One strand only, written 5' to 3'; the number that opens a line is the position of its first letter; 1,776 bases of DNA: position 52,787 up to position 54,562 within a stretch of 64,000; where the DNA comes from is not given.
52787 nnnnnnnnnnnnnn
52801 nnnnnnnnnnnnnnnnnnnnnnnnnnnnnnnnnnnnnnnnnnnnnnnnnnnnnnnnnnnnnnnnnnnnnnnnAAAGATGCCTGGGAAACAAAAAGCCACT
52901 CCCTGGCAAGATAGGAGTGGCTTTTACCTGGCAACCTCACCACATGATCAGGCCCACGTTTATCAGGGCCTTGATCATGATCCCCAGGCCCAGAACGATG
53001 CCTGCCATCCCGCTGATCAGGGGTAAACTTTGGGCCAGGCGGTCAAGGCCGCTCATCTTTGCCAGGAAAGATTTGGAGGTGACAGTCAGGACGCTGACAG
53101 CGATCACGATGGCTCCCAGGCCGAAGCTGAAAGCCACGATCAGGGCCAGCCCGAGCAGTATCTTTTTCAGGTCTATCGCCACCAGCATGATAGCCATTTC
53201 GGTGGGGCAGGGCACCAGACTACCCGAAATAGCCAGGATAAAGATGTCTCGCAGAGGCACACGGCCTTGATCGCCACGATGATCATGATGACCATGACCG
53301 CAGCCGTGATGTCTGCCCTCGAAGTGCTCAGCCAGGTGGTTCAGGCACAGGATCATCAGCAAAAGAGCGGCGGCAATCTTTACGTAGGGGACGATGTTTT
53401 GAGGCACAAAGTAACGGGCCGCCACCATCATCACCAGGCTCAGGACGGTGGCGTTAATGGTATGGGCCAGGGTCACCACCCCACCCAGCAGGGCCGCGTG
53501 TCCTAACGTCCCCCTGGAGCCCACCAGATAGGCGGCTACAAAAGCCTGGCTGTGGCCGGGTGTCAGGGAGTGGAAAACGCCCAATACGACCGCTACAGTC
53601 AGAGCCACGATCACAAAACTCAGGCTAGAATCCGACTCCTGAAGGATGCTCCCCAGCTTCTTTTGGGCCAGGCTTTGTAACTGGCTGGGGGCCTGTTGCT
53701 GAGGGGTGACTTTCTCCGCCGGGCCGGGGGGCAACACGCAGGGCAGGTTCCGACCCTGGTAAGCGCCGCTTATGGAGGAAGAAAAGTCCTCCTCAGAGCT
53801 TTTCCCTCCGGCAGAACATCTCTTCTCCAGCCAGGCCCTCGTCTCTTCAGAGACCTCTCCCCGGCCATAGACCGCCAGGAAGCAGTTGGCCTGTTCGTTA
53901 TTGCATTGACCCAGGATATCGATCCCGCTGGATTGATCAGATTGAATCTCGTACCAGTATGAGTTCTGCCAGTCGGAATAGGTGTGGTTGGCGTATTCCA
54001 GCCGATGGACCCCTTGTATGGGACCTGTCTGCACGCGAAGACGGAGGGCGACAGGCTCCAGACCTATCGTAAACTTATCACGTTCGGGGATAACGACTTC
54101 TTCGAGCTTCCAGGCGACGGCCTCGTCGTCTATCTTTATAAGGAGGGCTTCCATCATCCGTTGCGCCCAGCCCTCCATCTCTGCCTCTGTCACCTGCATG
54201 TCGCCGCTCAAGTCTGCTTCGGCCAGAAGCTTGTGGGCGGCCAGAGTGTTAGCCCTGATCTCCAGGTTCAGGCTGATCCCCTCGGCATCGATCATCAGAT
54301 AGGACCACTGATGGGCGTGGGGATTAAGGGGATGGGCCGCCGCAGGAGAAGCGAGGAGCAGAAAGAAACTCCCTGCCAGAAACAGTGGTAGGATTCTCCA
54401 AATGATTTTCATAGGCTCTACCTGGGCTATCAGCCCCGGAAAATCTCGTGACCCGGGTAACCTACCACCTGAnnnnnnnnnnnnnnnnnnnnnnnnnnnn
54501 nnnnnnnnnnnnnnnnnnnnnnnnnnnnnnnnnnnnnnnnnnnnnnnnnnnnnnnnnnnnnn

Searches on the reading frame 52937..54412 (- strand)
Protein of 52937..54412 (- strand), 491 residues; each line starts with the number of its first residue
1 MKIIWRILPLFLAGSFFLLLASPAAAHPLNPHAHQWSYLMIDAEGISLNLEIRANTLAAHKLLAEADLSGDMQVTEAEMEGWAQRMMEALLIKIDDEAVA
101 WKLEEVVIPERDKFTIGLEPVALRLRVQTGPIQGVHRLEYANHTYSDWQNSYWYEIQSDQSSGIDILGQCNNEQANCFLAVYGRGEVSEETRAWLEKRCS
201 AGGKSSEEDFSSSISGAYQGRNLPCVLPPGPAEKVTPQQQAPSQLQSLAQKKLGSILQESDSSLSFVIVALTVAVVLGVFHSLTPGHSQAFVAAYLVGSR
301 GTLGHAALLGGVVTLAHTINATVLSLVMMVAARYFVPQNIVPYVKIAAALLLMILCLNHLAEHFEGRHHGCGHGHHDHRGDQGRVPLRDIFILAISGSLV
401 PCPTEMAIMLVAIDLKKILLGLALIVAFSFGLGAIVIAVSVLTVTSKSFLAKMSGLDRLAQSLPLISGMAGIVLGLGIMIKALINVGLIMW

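Call 3: search_protein_families(library=pfam, proteins=[window:52937-54412:-], max_evalue=0.1)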
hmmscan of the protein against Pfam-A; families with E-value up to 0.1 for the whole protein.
window:52937-54412:- (491 aa): 1 family
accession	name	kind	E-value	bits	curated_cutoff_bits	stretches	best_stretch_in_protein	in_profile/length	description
PF09323.15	DUF1980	-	0.052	14.4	25.9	0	324-394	14-85/110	DUF1980 N-terminal domain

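Call 4: search_protein_families(library=ncbifam, proteins=[window:52937-54412:-], max_evalue=0.1)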
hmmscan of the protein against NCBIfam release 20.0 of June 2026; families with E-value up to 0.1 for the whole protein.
window:52937-54412:- (491 aa): 1 family
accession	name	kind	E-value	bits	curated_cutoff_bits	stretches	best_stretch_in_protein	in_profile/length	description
NF007454.0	PRK10019.1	subfamily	2.8e-26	92.4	195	2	271-379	17-125/283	nickel/cobalt efflux transporter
